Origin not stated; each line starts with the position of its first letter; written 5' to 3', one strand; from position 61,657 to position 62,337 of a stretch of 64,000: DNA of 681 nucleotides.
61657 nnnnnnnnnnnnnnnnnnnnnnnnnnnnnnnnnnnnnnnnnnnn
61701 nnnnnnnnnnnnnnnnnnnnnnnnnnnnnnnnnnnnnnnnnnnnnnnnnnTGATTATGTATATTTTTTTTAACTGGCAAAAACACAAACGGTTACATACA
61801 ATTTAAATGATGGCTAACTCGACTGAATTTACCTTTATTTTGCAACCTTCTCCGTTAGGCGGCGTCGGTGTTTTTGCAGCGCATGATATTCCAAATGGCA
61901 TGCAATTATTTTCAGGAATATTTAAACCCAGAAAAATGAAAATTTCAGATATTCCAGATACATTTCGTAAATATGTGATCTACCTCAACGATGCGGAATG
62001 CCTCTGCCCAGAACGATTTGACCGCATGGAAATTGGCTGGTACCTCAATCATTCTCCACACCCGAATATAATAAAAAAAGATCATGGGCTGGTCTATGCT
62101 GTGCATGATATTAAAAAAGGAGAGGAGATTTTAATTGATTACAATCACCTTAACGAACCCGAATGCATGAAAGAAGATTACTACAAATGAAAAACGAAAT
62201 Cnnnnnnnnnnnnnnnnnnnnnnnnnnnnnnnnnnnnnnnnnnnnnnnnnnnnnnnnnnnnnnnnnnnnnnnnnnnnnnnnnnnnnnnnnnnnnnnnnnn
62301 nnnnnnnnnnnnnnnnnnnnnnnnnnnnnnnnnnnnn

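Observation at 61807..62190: Stand-alone 127 aa SET-domain protein without an upstream Shine-Dalgarno sequence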

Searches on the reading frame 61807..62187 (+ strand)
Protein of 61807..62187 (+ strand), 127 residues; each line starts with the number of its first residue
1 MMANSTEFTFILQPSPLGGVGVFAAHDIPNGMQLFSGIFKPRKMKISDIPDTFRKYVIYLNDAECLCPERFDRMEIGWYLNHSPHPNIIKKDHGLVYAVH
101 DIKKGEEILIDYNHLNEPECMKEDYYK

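Call 3: search_protein_families(library=pfam, proteins=[window:61807-62187:+], max_evalue=1)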
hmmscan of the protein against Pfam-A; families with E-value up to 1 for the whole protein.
window:61807-62187:+ (127 aa): 1 family
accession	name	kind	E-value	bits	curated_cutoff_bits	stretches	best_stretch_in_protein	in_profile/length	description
PF00856.33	SET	-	6.7e-11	43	22.4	1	19-113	1-105/105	SET domain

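Call 4: search_solved_structures(query=window:61807-62187:+, max_evalue=10, show_alignments=3)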
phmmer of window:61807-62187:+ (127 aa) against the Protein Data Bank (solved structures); distinct sequences matched with E-value up to 10: 35.
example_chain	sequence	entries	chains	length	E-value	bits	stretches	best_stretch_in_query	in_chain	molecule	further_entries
7w67_C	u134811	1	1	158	0.065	16.3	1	14-114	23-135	Histone-lysine N-methyltransferase 2A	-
7w6a_C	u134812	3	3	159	0.066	16.3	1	14-114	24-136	Histone-lysine N-methyltransferase 2A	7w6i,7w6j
4rz0_A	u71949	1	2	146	0.16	15.1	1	94-114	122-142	PFL0690c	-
1n3j_A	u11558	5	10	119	0.18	14.9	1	10-35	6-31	Histone H3 Lysine Methyltransferase | PBCV-1 histone H3-Lys 27 methyltransferase | A612L protein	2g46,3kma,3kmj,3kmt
5h6z_A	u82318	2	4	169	0.18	14.9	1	74-113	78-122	SET domain-containing protein 7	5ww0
5teg_A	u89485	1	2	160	0.22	14.6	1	53-115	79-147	N-lysine methyltransferase KMT5A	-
6boz_A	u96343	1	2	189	0.23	14.5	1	53-115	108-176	N-lysine methyltransferase KMT5A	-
4ij8_A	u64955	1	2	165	0.24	14.5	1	53-115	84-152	N-lysine methyltransferase SETD8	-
5w1y_A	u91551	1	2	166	0.24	14.4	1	53-115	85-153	N-lysine methyltransferase KMT5A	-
3f9w_A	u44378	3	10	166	0.32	14.1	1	53-115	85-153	Histone-lysine N-methyltransferase SETD8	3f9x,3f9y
5f5e_A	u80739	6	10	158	0.41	13.7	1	15-114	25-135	Histone-lysine N-methyltransferase 2A | Histone-lysine N-methyltransferase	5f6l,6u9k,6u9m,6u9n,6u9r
5t5g_A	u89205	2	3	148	0.41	13.7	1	53-113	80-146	N-lysine methyltransferase KMT5A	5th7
2bqz_A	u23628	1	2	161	0.42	13.7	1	53-115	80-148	SET8 PROTEIN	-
9cr7_A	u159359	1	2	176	0.42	13.7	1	53-113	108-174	N-lysine methyltransferase KMT5A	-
3f9z_A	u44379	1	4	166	0.45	13.6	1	53-115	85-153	Histone-lysine N-methyltransferase SETD8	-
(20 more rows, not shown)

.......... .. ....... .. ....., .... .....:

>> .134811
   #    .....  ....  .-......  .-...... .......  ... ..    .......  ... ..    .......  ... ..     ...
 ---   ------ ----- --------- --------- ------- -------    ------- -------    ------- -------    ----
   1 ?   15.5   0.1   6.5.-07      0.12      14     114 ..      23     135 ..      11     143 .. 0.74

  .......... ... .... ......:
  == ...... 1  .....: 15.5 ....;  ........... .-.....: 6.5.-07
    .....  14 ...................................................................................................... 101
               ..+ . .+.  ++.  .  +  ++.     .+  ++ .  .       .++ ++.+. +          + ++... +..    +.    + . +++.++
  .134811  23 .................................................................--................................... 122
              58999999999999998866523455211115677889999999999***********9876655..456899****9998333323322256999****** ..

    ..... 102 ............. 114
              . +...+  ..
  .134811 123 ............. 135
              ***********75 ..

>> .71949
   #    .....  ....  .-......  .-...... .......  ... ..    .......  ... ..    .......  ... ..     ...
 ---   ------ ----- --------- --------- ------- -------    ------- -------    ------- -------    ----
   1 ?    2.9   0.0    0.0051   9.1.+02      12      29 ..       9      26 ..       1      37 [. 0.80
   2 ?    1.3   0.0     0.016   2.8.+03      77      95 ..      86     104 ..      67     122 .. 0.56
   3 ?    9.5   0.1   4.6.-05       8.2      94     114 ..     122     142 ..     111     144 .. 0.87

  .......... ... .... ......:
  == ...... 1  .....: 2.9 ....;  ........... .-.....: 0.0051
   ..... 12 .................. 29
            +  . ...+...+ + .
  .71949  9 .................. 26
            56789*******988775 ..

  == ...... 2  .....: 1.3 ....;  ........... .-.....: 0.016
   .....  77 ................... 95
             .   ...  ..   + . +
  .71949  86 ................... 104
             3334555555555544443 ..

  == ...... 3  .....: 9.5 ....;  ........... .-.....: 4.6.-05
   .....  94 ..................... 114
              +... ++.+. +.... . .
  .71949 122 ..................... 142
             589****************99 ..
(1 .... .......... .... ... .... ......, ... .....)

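Call 6: find_homologous_proteins(query=window:61807-62187:+, max_evalue=0.001)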
Query window:61807-62187:+ (127 aa): 120 proteins with E <= 0.001 among 121 candidates.
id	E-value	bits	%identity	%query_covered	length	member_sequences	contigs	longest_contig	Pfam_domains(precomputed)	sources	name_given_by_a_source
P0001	2.4e-84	298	100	100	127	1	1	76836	PF00856.34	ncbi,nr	ncbi:MAG: SET domain-containing protein [Gammaproteobacteria bacterium]|nr:SET domain-containing pro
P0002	9.5e-62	225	76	99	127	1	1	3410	PF00856.34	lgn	-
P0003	7.2e-55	202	71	99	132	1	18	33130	PF00856.34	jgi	jgi:SET domain-containing protein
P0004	6.6e-54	199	69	99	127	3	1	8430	PF00856.34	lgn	-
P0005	1.2e-53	198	68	99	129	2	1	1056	PF00856.34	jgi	jgi:hypothetical protein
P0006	4.1e-53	197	69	99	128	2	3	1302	PF00856.34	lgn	-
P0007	6.3e-52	193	68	99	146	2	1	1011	PF00856.34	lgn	-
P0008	7.6e-52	193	66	100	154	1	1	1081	PF00856.34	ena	-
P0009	1.5e-51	192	68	96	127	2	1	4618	PF00856.34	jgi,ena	-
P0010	1.7e-51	191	67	98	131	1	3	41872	PF00856.34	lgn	-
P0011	3.8e-51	190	68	99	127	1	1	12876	PF00856.34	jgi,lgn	-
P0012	4.2e-51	190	69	99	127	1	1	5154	PF00856.34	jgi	jgi:SET domain-containing protein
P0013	8.4e-51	189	68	96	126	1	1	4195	PF08666.18,PF00856.34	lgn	-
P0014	1.5e-50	188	67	98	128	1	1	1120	PF00856.34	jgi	-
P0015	1.2e-49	185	64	99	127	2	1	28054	PF00856.34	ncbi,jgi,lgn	-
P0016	1.7e-49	185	62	98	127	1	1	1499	PF00856.34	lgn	-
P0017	2.5e-49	184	64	99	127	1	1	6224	PF00856.34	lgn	-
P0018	1.2e-48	182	68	96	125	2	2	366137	PF00856.34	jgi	jgi:SET domain-containing protein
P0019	1.3e-48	182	63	98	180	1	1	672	PF00856.34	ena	-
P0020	1.4e-48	182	60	99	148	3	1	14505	PF00856.34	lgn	-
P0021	3.4e-48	181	63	98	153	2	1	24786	PF00856.34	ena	-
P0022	5.9e-48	180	65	98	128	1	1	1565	PF00856.34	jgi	jgi:SET domain-containing protein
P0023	1.6e-47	179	64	96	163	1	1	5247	PF00856.34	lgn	-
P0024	5.3e-47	177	63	100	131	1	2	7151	PF00856.34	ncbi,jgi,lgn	jgi:SET domain-containing protein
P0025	3.1e-46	174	60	99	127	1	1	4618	PF00856.34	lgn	-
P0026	3.5e-46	174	61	95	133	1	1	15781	PF00856.34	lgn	-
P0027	9.3e-46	173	59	96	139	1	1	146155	PF00856.34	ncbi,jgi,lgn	ncbi:MAG: SET domain-containing protein [Parachlamydiales bacterium]|jgi:hypothetical protein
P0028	1.2e-45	172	63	97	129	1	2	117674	PF00856.34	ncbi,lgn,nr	ncbi:MAG TPA: SET domain-containing protein [Gammaproteobacteria bacterium]|nr:SET domain-containing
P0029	1.4e-45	172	62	96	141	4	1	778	PF00856.34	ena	-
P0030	1.6e-45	172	62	96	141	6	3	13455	PF08666.18,PF00856.34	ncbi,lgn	ncbi:MAG: SET domain-containing protein [Parachlamydiales bacterium]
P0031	1.9e-45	172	62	96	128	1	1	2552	PF00856.34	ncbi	-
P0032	2.1e-45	172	63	99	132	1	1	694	PF00856.34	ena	-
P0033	2.4e-45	172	62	99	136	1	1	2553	PF00856.34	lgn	-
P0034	3.9e-45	171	62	98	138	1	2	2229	PF00856.34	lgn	-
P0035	4.2e-45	171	60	96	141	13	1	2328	PF00856.34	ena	-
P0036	5.8e-45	170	58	99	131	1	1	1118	PF00856.34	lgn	-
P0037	6.8e-45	170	63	96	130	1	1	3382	PF00856.34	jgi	jgi:SET domain-containing protein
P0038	8.8e-45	170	62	97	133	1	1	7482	PF00856.34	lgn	-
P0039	8.9e-45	170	63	96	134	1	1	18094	PF00856.34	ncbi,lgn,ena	-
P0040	1.3e-44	169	60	95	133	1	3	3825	PF00856.34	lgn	-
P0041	1.5e-44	169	63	99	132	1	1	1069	PF00856.34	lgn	-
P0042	2.6e-44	168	60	96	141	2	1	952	PF08666.18,PF00856.34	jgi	-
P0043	3.3e-44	168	60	96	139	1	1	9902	PF00856.34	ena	-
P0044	1.7e-43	166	60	96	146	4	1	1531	PF00856.34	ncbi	-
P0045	2.2e-43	165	57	95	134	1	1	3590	PF00856.34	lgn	-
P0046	2.4e-43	165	57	96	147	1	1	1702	PF00856.34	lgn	-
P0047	2.4e-43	165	61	96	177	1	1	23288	PF00856.34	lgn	-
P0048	5.7e-43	164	57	96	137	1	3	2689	PF00856.34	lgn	-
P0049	9.3e-43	163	61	96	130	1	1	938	PF00856.34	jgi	jgi:hypothetical protein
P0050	1.2e-42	163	66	96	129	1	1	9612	PF00856.34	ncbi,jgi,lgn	-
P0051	1.3e-42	163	57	96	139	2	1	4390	PF00856.34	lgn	-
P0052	1.5e-42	162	59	96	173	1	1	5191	PF00856.34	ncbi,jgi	jgi:hypothetical protein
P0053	1.5e-42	162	63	96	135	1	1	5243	PF00856.34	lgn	-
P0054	2.0e-42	162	59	96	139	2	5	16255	PF00856.34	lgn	-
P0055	2.2e-42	162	60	96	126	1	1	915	PF00856.34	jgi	jgi:hypothetical protein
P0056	2.2e-42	162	61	98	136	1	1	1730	PF00856.34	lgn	-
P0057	2.2e-42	162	58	96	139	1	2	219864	PF08666.18,PF00856.34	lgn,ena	-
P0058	3.8e-42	161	53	98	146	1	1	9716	PF00856.34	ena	-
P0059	7.0e-42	160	57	96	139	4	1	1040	PF00856.34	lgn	-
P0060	9.1e-42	160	56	96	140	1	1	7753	PF00856.34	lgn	-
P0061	9.9e-42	160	57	98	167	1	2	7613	PF00856.34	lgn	-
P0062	7.3e-41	157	54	96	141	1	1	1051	PF00856.34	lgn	-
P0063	1.2e-40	156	56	98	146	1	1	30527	PF00856.34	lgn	-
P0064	2.2e-40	155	57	96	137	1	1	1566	PF00856.34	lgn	-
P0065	2.7e-40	155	56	98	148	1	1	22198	PF00856.34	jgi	jgi:hypothetical protein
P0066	3.0e-40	155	55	100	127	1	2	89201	PF00856.34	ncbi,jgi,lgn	ncbi:MAG: SET domain-containing protein [Gammaproteobacteria bacterium]|jgi:SET domain-containing pr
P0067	7.8e-40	154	57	92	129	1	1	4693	PF00856.34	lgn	-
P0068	1.1e-39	153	56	96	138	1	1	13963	PF00856.34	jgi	jgi:hypothetical protein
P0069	8.6e-39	150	57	99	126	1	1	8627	PF00856.34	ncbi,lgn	ncbi:MAG: SET domain-containing protein-lysine N-methyltransferase [Chlamydiota bacterium]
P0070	2.5e-38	149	54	100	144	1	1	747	PF00856.34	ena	-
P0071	7.1e-38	147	54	98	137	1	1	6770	PF00856.34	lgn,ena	-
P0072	7.1e-38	147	58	96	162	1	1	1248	PF00856.34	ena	-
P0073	7.5e-38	147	56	97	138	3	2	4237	PF00856.34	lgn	-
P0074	2.4e-37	146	54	96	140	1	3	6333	PF00856.34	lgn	-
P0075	3.3e-37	145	56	96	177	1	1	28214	PF00856.34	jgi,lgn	-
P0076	4.5e-37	145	53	96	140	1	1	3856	PF00856.34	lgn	-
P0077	1.3e-36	143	54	99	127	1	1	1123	PF00856.34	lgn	-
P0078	4.8e-36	141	57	96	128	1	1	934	PF00856.34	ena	-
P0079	2.7e-34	136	48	98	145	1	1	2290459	PF00856.34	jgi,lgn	jgi:hypothetical protein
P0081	2.3e-33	133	58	86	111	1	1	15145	PF00856.34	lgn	-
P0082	1.5e-32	130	49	96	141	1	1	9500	PF00856.34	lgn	-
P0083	1.1e-31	127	47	96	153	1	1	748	PF00856.34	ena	-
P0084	7.7e-31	125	46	96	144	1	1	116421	PF00856.34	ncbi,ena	-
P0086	2.7e-30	123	49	96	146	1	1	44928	PF00856.34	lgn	-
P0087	4.9e-30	122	65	66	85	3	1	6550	PF00856.34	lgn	-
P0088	8.7e-30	121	49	99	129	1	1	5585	PF00856.34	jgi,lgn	jgi:SET domain-containing protein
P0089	1.1e-28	118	49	89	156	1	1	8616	PF00856.34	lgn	-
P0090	5.3e-27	112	57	66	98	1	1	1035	PF00856.34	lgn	-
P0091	1.4e-26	111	50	97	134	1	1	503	PF00856.34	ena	-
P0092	2.2e-26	110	46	92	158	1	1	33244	PF00856.34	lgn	-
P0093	4.4e-26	109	46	100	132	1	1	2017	PF00856.34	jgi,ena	jgi:SET domain-containing protein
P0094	1.1e-25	108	47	100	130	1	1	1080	PF00856.34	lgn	-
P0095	1.1e-25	108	48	87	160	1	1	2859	PF00856.34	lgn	-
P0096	1.7e-25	107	48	100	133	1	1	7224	PF00856.34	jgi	jgi:SET domain-containing protein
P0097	4.4e-25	106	46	100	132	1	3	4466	PF00856.34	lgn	-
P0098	4.8e-25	106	48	100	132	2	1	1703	PF00856.34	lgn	-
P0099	1.3e-24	104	49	87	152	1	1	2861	PF00856.34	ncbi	-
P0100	1.3e-24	104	46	100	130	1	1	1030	PF00856.34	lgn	-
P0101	1.4e-24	104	47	99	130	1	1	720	PF00856.34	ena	-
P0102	2.0e-24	104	52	98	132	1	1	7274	PF00856.34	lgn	-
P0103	3.5e-24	103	48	100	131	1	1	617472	PF00856.34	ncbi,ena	-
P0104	3.7e-24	103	45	98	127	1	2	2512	PF00856.34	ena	-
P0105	5.9e-24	102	50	99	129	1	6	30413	PF00856.34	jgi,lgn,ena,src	-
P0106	1.7e-23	101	47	96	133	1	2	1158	PF00856.34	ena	-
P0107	6.9e-23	99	45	99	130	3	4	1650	PF00856.34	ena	-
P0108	9.7e-23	98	45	98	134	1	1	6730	PF00856.34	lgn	-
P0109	6.0e-22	96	51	83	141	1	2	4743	PF00856.34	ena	-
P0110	7.7e-22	95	47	96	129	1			PF00856.34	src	-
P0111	1.7e-21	94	43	99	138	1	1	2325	PF00856.34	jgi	jgi:SET domain-containing protein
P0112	3.8e-20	90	45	88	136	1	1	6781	PF00856.34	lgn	-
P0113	6.3e-20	89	49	99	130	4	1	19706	PF00856.34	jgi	-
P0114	7.4e-20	89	44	91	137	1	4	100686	PF00856.34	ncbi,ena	-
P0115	9.3e-20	89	44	99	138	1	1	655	PF00856.34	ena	-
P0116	1.4e-19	88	41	91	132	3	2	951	PF00856.34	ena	-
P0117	5.6e-19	86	43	96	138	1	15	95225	PF00856.34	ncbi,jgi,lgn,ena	-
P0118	6.7e-18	83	43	98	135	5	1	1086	PF00856.34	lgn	-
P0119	9.6e-18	82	44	98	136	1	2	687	PF00856.34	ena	-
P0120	7.0e-17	79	44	84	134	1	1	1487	PF00856.34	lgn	-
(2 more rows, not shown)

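Call 9: find_related_loci(query=A1, collection=genome_contigs, flank=6000)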
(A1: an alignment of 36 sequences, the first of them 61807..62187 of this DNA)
Query A1 (127 aa) in genome_contigs; peptide patterns used: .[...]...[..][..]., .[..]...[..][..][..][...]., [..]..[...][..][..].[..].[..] (x = any residue, [..] = any of these).
304 stretches matched a pattern; 141 encode a relative of the query (tblastn E <= 1e-3); the best 80 are kept; 80 distinct loci.
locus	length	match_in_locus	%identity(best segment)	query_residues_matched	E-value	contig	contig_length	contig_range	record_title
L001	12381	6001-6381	66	1-127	6e-54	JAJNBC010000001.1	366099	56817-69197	MAG: Gammaproteobacteria bacterium isolate C_No_T20_A_bin.80 scaffold_7, whole genome shotgun sequence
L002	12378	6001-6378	62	2-127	7e-53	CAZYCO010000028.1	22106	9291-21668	MAG TPA_asm: uncultured Gammaproteobacteria bacterium isolate SRP290908_co2_88 genome assembly, contig: NODE_3014_length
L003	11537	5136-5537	62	6-127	2e-52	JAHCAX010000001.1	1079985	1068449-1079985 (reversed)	MAG: Candidatus Acheromyda pituitae isolate ACE_VER1 VER1_1, whole genome shotgun sequence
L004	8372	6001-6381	61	1-127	4e-52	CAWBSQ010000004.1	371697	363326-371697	MAG: uncultured Simkaniaceae bacterium isolate MFD04540.bin.1.17 genome assembly, contig: contig_26692, whole genome sho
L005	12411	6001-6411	60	6-127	1e-51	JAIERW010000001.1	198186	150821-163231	MAG: Candidatus Babeliales bacterium isolate co.spades.METABAT.1kb_160 c_000000445094, whole genome shotgun sequence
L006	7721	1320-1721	60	6-127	3e-51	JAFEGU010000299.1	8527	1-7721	MAG: Verrucomicrobia bacterium isolate SZAS-8 LIN-198__299__length-8527, whole genome shotgun sequence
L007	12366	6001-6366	63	6-127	1e-49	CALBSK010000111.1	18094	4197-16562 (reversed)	MAG TPA_asm: uncultured Alphaproteobacteria bacterium isolate SRR6231180_bin.20_CONCOCT_v1.1_MAG genome assembly, contig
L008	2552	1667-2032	62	6-127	8e-50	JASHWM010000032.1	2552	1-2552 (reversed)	MAG: Candidatus Rhabdochlamydia sp. isolate JOPF231 JOPF_NEAR_contig_246360, whole genome shotgun sequence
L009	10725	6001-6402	57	6-127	3e-49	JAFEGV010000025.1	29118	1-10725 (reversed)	MAG: Verrucomicrobia bacterium isolate SZAS-9 LIN-383__25__length-29118, whole genome shotgun sequence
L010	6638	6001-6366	61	6-127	3e-49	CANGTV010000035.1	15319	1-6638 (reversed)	MAG: Alphaproteobacteria bacterium isolate RE-15aug16-201 genome assembly, contig: RE-15aug16-C5371, whole genome shotgu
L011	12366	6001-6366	63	6-127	2e-49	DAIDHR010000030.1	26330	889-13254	MAG TPA_asm: Alphaproteobacteria bacterium isolate clean349 NODE_30_length_26330_cov_21.865120, whole genome shotgun seq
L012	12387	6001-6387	60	6-127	5e-49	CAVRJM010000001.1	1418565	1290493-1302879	MAG: Candidatus Babeliales bacterium isolate MFD05580.bin.1.128 genome assembly, contig: contig_10304, whole genome shot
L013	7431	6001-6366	62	6-127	8e-49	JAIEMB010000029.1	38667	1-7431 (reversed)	MAG: Alphaproteobacteria bacterium isolate co.spades.CONCOCT.2.5kb_016 c_000000000115, whole genome shotgun sequence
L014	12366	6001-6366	57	6-127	2e-48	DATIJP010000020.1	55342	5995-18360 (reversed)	MAG TPA_asm: Rhabdochlamydiaceae bacterium isolate SMAG_U15694 k141_422588, whole genome shotgun sequence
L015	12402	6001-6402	57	6-127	1e-47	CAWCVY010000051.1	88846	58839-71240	MAG: uncultured Chlamydiae bacterium isolate MFD01633.bin.3.44 genome assembly, contig: contig_60847, whole genome shotg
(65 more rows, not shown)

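Call 14: find_encoding_contigs(protein=P0001, flank=10000, max_places=4)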
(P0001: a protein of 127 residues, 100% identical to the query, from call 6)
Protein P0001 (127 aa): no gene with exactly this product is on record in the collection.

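Call 15: list_cluster_members(proteins=[P0001, P0003, P0018, P0028, P0066, P0079, P0027, P0103, P0117, P0114])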
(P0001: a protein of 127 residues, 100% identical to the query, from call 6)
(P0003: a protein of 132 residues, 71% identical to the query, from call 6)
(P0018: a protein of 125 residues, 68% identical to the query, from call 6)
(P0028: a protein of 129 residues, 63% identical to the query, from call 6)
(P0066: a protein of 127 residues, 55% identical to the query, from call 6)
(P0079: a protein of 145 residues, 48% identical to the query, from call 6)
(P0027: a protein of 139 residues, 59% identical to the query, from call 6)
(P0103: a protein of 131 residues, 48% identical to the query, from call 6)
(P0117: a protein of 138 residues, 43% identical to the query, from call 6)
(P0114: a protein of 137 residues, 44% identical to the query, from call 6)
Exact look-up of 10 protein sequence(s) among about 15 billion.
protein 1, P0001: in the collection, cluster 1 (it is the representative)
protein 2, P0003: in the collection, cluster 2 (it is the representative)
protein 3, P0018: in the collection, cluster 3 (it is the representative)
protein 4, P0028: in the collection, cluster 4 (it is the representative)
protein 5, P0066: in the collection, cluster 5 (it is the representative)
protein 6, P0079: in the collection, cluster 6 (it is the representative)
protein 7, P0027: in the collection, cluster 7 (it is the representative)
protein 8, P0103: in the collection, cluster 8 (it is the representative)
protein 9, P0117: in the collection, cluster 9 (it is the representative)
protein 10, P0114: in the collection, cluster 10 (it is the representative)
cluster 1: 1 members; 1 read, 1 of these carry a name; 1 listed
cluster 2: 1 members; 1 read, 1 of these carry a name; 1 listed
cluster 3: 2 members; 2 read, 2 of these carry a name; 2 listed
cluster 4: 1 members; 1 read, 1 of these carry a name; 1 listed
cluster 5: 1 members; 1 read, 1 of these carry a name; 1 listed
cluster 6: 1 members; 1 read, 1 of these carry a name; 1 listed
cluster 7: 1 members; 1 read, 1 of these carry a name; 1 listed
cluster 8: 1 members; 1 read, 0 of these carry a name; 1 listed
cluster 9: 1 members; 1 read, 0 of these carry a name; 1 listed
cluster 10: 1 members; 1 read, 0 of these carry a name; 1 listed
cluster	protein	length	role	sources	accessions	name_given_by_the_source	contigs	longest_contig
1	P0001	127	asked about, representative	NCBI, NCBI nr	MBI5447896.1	MAG: SET domain-containing protein [Gammaproteobacteria bacterium] | SET domain-containing protein [Gammaproteobacteria bacterium]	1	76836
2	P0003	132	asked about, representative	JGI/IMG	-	SET domain-containing protein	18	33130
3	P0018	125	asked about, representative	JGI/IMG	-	SET domain-containing protein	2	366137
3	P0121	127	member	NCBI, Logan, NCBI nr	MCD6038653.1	MAG: hypothetical protein K0S27_53 [Gammaproteobacteria bacterium] | hypothetical protein [Gammaproteobacteria bacterium]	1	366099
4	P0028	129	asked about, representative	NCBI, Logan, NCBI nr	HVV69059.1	MAG TPA: SET domain-containing protein [Gammaproteobacteria bacterium] | SET domain-containing protein [Gammaproteobacteria bacterium]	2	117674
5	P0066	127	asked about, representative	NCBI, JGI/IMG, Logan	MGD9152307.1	MAG: SET domain-containing protein [Gammaproteobacteria bacterium] | SET domain-containing protein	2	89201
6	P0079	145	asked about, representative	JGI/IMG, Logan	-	hypothetical protein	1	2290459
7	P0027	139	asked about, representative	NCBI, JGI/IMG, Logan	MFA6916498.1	MAG: SET domain-containing protein [Parachlamydiales bacterium] | hypothetical protein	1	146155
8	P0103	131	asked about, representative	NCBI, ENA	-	-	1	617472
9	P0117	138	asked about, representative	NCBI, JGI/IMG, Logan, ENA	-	-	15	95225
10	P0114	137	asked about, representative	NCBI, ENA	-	-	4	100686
